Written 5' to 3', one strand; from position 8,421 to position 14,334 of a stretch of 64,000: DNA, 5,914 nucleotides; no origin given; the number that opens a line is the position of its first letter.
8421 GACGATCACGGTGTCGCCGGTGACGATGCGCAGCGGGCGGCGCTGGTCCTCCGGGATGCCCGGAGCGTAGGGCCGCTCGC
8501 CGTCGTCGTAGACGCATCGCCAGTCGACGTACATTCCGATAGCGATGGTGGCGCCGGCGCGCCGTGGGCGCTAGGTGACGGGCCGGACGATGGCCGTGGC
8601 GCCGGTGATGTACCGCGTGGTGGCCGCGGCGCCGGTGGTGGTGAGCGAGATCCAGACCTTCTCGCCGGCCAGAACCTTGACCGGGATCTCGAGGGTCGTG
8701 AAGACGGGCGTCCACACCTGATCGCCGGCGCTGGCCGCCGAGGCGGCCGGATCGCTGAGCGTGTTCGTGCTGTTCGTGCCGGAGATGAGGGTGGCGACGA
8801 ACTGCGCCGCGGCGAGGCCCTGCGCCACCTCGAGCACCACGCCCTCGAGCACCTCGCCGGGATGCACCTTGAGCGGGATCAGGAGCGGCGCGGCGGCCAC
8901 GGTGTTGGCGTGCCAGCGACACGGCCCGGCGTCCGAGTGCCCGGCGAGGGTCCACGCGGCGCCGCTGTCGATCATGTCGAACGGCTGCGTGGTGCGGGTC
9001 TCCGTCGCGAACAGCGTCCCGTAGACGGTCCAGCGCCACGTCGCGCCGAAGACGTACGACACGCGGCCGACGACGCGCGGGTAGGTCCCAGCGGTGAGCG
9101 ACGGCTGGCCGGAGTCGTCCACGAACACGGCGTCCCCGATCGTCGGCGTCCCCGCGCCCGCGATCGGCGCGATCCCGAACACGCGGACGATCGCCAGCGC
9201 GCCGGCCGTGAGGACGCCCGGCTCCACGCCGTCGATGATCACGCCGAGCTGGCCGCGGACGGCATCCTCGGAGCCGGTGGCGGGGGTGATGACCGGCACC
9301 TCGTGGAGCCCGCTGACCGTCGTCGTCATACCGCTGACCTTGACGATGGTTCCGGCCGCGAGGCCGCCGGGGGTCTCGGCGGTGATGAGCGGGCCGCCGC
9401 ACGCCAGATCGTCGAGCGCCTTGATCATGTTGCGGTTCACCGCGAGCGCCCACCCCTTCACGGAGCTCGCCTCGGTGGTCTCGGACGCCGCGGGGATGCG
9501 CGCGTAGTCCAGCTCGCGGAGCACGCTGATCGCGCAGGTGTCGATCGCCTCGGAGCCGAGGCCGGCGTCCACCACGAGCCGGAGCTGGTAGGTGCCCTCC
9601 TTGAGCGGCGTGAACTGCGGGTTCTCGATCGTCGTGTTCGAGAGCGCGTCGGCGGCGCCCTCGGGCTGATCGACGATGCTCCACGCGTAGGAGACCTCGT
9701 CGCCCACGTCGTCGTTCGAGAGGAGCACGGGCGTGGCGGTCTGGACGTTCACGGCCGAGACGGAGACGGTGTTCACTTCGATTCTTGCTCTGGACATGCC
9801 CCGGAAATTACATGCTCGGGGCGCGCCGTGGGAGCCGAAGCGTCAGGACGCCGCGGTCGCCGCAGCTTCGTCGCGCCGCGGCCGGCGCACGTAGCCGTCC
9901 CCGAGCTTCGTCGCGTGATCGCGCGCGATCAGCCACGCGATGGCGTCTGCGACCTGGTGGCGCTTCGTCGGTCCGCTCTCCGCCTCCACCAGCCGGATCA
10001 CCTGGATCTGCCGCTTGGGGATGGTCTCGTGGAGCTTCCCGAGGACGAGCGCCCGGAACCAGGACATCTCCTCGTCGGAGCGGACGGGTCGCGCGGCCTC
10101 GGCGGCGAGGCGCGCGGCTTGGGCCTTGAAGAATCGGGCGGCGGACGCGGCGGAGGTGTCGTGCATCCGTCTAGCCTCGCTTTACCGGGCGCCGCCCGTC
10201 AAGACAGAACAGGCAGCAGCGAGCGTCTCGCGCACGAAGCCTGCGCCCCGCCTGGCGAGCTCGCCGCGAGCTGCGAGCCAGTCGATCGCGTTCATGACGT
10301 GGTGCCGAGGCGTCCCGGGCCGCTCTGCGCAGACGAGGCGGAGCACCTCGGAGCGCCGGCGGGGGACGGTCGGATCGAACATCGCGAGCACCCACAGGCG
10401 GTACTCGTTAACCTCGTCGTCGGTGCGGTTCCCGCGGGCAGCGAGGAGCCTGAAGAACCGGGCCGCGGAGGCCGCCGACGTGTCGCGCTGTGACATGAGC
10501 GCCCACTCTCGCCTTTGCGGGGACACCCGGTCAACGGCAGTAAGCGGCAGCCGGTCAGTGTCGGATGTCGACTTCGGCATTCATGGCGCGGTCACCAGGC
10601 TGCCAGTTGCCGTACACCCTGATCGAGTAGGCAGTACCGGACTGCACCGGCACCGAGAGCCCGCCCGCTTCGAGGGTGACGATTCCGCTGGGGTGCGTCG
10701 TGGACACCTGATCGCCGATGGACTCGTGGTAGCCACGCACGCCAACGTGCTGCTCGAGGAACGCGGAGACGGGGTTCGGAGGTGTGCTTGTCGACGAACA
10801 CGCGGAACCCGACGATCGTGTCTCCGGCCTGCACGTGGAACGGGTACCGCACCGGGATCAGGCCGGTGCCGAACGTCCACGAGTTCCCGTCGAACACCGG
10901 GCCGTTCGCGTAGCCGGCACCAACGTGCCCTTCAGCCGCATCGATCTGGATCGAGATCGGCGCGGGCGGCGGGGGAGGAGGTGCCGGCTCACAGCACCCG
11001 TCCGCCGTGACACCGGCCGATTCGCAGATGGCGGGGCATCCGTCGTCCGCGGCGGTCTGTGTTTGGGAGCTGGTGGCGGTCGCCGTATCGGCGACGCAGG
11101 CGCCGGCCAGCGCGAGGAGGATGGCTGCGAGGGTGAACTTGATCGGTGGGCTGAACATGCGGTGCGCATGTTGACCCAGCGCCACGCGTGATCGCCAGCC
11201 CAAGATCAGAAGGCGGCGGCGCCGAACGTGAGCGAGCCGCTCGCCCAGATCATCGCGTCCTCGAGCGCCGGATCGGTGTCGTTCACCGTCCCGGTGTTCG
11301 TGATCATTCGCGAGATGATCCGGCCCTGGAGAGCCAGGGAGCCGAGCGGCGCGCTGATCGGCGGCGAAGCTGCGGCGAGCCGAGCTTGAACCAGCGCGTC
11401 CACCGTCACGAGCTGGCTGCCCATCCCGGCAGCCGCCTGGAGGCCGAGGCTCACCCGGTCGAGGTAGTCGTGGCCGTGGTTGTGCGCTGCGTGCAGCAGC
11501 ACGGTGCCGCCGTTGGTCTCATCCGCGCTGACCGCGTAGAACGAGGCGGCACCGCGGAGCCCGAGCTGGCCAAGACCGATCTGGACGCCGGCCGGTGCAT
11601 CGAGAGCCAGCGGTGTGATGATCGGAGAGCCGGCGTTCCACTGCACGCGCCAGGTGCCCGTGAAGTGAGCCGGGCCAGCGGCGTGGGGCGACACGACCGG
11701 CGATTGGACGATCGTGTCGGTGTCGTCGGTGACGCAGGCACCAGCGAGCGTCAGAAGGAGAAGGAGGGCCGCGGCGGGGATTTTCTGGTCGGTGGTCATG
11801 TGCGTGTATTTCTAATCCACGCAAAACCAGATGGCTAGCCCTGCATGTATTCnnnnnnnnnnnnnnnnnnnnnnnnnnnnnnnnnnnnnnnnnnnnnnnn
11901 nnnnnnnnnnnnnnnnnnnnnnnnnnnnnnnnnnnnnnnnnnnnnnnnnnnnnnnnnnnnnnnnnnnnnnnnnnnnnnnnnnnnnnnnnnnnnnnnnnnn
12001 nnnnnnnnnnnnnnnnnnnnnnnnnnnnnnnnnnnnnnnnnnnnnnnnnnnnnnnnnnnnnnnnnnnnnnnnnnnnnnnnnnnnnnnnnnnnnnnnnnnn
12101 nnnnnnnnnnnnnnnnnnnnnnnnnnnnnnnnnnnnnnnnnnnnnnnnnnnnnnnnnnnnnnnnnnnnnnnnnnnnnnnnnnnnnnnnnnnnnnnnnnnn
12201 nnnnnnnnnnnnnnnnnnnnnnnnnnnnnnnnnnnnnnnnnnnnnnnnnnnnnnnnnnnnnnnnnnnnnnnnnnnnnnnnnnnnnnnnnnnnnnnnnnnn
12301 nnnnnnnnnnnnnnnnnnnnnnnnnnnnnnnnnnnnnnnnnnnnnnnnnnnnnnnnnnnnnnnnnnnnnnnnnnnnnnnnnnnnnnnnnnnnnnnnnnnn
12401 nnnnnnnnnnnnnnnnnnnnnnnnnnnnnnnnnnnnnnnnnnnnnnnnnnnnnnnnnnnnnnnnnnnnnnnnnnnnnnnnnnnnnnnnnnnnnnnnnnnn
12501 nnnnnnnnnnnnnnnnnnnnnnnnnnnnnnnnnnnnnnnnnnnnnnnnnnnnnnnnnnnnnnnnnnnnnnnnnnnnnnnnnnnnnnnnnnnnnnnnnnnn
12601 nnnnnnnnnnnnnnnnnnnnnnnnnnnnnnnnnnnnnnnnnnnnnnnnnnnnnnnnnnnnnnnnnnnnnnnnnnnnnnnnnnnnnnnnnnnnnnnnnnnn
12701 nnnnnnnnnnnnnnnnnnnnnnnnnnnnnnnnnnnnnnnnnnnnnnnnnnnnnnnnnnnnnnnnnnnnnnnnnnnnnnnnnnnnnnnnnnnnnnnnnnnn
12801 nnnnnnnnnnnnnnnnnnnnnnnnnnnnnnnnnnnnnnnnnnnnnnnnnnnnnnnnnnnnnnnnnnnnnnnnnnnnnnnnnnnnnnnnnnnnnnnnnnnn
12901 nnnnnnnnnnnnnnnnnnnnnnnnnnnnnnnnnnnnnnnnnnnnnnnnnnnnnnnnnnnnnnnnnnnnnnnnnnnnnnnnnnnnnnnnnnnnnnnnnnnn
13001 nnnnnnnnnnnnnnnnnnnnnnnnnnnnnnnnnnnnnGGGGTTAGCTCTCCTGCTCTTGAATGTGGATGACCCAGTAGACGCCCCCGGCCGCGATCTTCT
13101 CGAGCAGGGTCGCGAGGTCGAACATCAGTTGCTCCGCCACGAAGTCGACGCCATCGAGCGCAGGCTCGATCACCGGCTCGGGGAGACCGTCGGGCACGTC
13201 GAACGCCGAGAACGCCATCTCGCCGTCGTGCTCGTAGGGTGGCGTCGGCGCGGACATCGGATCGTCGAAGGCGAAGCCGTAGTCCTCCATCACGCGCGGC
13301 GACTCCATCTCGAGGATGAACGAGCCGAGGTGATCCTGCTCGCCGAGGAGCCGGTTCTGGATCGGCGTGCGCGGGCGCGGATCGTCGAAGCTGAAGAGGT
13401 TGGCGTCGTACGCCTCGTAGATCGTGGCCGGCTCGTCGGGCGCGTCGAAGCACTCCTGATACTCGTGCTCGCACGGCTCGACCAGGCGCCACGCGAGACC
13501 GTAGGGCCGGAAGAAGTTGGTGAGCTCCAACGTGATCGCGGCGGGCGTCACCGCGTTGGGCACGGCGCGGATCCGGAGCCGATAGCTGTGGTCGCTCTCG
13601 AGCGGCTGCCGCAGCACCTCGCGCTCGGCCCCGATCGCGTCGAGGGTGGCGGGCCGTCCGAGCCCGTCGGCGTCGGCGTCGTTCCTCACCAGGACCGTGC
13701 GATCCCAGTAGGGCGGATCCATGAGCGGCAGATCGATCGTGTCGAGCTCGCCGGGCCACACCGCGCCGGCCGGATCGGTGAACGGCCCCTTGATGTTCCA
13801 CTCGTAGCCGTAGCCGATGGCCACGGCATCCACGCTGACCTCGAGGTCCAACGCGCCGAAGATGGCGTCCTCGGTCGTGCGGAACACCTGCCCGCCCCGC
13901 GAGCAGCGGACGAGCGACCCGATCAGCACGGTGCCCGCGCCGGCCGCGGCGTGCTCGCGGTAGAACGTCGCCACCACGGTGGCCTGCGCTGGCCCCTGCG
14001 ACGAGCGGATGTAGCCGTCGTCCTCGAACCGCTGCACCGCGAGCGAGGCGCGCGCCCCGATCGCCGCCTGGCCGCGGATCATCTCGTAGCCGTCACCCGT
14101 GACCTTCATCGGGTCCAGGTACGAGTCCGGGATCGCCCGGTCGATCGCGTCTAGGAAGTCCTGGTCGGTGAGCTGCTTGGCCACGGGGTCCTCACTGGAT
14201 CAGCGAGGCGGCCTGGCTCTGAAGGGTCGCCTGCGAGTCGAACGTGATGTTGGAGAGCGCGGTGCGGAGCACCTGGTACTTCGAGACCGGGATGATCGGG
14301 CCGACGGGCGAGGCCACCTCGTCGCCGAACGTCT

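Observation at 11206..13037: Lipoprotein that is a membrane-anchored copy of the adjacent tail fibre's tip domain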

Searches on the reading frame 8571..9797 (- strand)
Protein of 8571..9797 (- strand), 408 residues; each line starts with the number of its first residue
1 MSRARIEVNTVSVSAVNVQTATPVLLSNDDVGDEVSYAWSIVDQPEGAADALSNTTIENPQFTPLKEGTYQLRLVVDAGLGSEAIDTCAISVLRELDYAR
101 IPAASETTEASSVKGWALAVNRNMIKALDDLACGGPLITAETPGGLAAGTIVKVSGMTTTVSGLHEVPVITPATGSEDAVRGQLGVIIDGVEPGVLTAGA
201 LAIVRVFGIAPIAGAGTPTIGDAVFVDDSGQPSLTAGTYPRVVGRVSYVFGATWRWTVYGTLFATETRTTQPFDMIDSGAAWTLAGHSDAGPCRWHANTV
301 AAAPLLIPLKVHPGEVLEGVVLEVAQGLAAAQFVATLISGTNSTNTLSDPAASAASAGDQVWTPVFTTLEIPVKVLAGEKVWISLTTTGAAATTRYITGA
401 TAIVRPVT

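Call 4: search_protein_families(library=pfam, proteins=[window:8571-9797:-], max_evalue=0.01)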
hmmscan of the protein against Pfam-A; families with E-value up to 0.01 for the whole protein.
window:8571-9797:- (408 aa): 2 families
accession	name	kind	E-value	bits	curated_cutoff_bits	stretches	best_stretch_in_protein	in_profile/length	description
PF22352.2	K319L-like_PKD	-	1e-06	29.1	27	1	26-92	16-84/84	K319L-like, PKD domain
PF00801.26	PKD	-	2e-05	24.9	23.5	1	11-84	4-73/80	PKD domain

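Call 7: search_protein_families(library=phrogs, proteins=[window:8571-9797:-], max_evalue=0.01)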
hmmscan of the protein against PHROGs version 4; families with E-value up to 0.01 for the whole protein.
window:8571-9797:- (408 aa): 0 families

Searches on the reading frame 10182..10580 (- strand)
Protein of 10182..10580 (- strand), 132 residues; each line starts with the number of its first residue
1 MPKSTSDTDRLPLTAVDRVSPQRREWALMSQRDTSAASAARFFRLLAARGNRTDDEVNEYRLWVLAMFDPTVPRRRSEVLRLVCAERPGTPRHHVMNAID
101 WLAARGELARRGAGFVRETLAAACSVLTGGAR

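Call 4: search_protein_families(library=pfam, proteins=[window:10182-10580:-], max_evalue=0.01)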
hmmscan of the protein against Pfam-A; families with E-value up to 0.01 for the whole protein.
window:10182-10580:- (132 aa): 0 families

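Call 7: search_protein_families(library=phrogs, proteins=[window:10182-10580:-], max_evalue=0.01)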
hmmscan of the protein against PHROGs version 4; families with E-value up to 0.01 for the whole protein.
window:10182-10580:- (132 aa): 1 family
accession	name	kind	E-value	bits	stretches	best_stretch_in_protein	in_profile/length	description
phrog_3016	-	unknown function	0.0086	16.9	0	98-127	10-36/44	-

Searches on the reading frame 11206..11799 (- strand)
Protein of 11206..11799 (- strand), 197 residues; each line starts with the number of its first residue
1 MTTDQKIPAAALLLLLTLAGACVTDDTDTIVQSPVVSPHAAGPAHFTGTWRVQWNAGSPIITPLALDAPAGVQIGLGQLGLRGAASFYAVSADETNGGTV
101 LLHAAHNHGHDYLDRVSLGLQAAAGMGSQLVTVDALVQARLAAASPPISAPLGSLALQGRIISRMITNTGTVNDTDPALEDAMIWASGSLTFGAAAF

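Call 4: search_protein_families(library=pfam, proteins=[window:11206-11799:-], max_evalue=0.01)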
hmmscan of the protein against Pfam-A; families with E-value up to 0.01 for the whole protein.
window:11206-11799:- (197 aa): 0 families

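Call 7: search_protein_families(library=phrogs, proteins=[window:11206-11799:-], max_evalue=0.01)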
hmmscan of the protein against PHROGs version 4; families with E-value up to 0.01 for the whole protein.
window:11206-11799:- (197 aa): 0 families

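Call 9: find_homologous_proteins(query=window:11206-11799:-, max_evalue=0.001)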
Query window:11206-11799:- (197 aa): 2 proteins with E <= 0.001 among 3372 candidates.
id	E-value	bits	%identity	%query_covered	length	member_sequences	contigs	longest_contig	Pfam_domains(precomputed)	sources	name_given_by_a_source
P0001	2.2e-120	417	100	100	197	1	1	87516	-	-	-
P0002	2.9e-55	205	54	94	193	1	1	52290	-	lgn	-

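Call 11: find_encoding_contigs(protein=P0002, flank=10000)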
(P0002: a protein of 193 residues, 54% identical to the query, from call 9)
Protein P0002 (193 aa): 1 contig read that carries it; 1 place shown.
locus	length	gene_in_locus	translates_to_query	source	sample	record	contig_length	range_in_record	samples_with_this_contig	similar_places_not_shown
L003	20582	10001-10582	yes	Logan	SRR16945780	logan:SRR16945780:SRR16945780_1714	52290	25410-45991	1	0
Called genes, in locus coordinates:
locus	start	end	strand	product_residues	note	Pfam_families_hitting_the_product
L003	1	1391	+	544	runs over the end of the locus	-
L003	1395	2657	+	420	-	-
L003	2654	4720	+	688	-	-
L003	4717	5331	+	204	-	-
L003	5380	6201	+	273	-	-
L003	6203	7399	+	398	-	PF04865:Baseplate_J (weak)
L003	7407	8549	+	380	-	-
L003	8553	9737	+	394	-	-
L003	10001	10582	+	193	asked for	-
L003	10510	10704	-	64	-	-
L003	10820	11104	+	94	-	-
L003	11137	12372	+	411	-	PF00801:PKD (faint), PF22352:K319L-like_PKD (weak)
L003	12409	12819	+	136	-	-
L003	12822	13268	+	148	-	-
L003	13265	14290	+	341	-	-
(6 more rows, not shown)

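Call 35: search_protein_representatives(alignment_id=A2)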
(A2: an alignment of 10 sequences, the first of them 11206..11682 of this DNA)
Query: 10 sequences, 160 profile positions. Proteins with E-value up to 0.001 (for the whole library): 52; up to 1e-10: 39; up to 1e-30: 5. The best 52 are listed.
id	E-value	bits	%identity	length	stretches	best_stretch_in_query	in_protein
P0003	2.1e-69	248.7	-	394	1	1-159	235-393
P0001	2.2e-64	232.4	-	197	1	6-158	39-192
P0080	1.0e-53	197.8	-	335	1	10-158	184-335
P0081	5.6e-43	162.8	-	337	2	9-157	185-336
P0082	1.1e-40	155.3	-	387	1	1-158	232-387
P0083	4.3e-29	117.7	-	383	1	2-158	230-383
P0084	1.2e-28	116.2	-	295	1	1-159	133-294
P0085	8.3e-28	113.5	-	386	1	1-158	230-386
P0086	1.2e-24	103.2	-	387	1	1-158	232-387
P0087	2.0e-23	99.3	-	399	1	2-156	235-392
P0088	3.5e-23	98.5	-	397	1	1-158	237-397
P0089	9.1e-22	93.9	-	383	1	2-158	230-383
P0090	3.6e-21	91.9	-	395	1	1-158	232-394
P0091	3.5e-20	88.7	-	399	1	1-158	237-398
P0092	2.3e-19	86.1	-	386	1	5-158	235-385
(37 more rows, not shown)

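Call 39: find_encoding_contigs(protein=P0080, flank=8000, max_places=4)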
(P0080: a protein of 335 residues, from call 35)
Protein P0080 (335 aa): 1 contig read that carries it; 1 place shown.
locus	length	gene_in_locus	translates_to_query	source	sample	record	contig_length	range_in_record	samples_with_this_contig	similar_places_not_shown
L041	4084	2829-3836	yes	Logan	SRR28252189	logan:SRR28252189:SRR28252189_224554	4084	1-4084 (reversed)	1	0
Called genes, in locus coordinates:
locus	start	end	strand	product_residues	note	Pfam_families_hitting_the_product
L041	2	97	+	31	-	?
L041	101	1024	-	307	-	-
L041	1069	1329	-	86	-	-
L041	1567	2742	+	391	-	-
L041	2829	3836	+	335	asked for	-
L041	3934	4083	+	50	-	?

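Call 40: find_encoding_contigs(protein=P0081, flank=8000, max_places=4)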
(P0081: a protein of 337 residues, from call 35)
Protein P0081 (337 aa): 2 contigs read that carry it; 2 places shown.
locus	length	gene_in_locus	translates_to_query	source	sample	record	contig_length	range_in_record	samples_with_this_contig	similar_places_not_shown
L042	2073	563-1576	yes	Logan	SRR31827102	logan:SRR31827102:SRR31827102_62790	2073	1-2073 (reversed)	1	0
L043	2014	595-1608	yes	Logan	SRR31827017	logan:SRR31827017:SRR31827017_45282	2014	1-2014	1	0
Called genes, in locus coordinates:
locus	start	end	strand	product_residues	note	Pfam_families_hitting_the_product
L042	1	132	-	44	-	?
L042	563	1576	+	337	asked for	-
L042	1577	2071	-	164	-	?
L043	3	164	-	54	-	?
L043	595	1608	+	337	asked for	-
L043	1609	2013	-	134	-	?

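Call 50: find_encoding_contigs(protein=P0082, flank=6000, max_places=3)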
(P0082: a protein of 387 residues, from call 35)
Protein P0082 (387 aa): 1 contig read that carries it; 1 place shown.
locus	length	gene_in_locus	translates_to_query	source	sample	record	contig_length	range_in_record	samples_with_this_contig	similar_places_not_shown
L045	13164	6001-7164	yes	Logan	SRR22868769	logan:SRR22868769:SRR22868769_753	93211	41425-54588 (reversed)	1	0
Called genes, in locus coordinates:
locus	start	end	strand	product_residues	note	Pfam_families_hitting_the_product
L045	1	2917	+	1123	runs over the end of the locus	-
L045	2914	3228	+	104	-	-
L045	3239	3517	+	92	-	-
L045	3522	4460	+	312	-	-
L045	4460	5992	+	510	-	-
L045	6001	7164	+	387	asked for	-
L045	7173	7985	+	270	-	PF00801:PKD (faint)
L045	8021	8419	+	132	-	-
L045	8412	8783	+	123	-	-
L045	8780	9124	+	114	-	-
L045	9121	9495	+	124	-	-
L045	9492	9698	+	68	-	-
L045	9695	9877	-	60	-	-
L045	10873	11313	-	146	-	-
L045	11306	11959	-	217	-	PF04542:Sigma70_r2 (weak)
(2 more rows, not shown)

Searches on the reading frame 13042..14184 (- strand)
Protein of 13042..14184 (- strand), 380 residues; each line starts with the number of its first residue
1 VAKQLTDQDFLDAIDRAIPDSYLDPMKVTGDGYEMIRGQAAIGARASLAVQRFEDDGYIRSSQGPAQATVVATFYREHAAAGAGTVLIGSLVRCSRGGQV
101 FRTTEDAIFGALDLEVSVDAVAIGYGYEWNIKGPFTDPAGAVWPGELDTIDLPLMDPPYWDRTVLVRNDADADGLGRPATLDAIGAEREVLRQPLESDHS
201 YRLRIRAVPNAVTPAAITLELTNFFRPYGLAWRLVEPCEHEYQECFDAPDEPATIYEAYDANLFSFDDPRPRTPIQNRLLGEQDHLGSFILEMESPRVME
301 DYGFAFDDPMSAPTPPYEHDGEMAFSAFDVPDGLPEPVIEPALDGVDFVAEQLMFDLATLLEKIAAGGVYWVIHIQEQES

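Call 4: search_protein_families(library=pfam, proteins=[window:13042-14184:-], max_evalue=0.01)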
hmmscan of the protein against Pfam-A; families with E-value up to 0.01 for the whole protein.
window:13042-14184:- (380 aa): 0 families

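Call 7: search_protein_families(library=phrogs, proteins=[window:13042-14184:-], max_evalue=0.01)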
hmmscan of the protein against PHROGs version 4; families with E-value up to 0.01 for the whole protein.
window:13042-14184:- (380 aa): 1 family
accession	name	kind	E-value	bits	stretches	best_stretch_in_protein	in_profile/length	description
phrog_6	-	tail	0.0056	16.4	0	66-130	148-206/548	baseplate wedge subunit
